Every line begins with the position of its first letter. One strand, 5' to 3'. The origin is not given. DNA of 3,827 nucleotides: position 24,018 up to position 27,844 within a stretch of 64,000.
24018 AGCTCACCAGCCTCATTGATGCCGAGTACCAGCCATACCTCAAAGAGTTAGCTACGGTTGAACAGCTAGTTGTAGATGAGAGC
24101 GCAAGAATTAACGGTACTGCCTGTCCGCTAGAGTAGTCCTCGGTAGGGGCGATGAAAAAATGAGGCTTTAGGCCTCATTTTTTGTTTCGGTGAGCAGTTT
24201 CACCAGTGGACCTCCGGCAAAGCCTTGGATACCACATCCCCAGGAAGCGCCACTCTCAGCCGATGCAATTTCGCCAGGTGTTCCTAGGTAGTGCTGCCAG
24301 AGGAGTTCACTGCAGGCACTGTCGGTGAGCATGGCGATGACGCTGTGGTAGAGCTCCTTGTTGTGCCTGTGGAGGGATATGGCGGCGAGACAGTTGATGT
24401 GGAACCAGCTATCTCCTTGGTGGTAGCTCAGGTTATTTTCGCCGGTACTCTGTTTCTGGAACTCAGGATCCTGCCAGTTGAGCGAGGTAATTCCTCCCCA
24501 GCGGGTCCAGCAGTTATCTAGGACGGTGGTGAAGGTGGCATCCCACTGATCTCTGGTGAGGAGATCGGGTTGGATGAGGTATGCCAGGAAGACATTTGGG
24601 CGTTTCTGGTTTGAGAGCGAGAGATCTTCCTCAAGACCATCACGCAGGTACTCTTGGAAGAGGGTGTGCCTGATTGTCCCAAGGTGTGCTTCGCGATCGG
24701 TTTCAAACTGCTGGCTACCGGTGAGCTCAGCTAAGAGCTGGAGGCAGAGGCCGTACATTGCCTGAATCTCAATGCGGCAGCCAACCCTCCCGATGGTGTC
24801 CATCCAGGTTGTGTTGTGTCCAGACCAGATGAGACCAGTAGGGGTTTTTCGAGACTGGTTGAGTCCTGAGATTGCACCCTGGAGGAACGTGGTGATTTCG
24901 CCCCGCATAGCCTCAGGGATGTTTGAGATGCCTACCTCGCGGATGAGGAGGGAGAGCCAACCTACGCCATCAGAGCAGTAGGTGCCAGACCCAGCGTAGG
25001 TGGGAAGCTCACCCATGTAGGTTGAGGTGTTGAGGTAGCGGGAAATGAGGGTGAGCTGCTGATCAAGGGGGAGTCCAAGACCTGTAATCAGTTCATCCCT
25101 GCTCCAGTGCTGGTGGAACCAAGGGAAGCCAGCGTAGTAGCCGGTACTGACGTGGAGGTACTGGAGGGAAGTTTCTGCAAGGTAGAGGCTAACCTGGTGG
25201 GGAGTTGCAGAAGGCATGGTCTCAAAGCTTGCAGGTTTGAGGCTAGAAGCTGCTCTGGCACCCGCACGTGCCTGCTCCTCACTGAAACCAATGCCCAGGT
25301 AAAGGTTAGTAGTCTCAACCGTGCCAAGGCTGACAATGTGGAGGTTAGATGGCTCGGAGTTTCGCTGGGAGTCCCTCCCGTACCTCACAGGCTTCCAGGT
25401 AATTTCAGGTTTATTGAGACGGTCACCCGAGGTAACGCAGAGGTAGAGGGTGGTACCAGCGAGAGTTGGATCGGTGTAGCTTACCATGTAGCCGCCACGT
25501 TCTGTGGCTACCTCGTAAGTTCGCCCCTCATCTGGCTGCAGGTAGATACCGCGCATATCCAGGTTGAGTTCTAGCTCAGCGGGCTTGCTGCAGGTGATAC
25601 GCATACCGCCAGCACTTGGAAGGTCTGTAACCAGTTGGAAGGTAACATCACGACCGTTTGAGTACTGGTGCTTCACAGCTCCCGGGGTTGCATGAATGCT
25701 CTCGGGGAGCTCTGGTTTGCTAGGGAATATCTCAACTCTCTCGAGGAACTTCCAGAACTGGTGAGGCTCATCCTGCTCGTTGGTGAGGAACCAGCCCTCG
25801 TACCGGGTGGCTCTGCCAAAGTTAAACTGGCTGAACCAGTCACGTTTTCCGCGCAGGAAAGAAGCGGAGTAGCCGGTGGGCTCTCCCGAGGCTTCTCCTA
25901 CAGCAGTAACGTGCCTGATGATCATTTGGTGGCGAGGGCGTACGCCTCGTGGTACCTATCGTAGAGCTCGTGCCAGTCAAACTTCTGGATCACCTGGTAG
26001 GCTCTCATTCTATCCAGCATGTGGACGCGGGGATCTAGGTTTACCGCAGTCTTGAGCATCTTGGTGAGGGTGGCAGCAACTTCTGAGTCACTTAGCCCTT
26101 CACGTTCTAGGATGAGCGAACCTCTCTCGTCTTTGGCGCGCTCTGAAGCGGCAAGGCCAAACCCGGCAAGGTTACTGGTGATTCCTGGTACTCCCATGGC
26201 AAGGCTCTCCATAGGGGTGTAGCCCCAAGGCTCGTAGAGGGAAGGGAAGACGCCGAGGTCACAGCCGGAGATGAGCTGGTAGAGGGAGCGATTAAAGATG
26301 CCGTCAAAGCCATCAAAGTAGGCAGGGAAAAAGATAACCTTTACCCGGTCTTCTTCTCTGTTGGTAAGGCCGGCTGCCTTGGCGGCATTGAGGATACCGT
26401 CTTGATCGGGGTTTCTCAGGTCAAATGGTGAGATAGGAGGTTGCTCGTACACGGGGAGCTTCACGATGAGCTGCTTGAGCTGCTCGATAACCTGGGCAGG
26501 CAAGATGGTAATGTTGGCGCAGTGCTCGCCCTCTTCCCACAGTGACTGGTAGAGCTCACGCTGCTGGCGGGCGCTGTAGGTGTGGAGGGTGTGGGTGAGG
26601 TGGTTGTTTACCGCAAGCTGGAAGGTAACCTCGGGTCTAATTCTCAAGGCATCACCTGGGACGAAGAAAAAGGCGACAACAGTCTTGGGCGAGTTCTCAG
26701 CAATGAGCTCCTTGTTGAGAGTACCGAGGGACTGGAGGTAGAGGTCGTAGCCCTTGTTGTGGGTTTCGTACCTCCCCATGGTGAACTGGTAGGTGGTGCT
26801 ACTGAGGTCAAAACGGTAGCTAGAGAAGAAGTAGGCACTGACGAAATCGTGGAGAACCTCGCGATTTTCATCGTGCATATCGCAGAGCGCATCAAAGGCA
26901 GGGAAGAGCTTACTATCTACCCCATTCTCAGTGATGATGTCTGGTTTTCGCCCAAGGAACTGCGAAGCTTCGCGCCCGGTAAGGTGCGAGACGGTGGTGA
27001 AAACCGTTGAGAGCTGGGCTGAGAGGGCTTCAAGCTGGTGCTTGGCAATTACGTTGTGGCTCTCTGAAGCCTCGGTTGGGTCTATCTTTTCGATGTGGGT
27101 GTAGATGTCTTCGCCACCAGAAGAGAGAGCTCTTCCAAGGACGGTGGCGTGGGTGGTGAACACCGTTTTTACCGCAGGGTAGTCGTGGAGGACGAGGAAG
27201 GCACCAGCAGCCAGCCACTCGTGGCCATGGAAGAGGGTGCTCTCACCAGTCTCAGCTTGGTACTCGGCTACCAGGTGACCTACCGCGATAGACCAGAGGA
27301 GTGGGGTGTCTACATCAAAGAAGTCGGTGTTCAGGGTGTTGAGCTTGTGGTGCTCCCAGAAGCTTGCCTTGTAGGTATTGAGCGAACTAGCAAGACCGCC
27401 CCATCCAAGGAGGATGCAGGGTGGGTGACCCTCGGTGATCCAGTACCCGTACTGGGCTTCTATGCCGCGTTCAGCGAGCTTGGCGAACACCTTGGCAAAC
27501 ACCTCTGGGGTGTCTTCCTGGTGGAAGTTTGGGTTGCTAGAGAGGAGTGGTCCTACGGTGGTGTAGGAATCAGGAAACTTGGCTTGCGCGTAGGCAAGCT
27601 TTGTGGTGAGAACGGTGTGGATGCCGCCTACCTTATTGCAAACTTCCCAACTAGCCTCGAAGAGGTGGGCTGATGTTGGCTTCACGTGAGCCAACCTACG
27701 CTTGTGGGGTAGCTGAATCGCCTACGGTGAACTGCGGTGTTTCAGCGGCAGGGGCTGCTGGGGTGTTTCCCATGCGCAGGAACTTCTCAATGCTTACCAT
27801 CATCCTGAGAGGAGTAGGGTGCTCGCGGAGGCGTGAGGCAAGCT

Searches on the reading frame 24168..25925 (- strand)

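Call 14: search_protein_families(library=pfam, proteins=[window:24168-25925:-], max_evalue=0.001)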
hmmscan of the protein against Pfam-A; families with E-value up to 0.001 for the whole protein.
window:24168-25925:- (585 aa): 1 family
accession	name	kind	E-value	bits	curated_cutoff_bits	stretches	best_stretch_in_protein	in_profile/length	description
PF06202.20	GDE_C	-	1e-13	51.4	21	1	264-569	19-360/367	Amylo-alpha-1,6-glucosidase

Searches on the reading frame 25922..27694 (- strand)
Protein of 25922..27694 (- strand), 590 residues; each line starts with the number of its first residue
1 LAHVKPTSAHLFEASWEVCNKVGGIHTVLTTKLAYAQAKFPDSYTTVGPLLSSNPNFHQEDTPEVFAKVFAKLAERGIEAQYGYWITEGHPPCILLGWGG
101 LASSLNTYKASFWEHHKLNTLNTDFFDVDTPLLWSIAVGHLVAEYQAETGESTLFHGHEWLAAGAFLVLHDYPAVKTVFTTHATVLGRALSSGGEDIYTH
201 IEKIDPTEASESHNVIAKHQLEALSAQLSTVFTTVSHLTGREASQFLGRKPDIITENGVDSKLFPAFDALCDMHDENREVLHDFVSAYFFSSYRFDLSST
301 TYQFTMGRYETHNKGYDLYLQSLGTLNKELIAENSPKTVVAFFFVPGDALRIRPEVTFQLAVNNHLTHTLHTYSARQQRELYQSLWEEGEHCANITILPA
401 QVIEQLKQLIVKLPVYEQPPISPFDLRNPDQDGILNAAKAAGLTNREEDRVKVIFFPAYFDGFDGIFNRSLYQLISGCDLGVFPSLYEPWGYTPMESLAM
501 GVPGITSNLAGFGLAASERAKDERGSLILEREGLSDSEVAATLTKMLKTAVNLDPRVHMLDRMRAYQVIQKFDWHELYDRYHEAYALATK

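Call 15: search_protein_families(library=pfam, proteins=[window:25922-27694:-], max_evalue=0.001)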
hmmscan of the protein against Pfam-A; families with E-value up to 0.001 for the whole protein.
window:25922-27694:- (590 aa): 4 families
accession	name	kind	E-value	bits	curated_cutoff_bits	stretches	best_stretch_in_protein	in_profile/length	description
PF05693.19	Glycogen_syn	-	2e-114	384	27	1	13-588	1-582/639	Glycogen synthase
PF00534.26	Glycos_transf_1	-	1.1e-07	32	26.4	1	471-512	86-127/172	Glycosyl transferases group 1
PF13692.12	Glyco_trans_1_4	-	3e-07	31.2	27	1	470-514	69-113/142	Glycosyl transferases group 1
PF20706.3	GT4-conflict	-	0.00019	21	26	1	471-553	275-358/385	Family 4 Glycosyltransferase in conflict systems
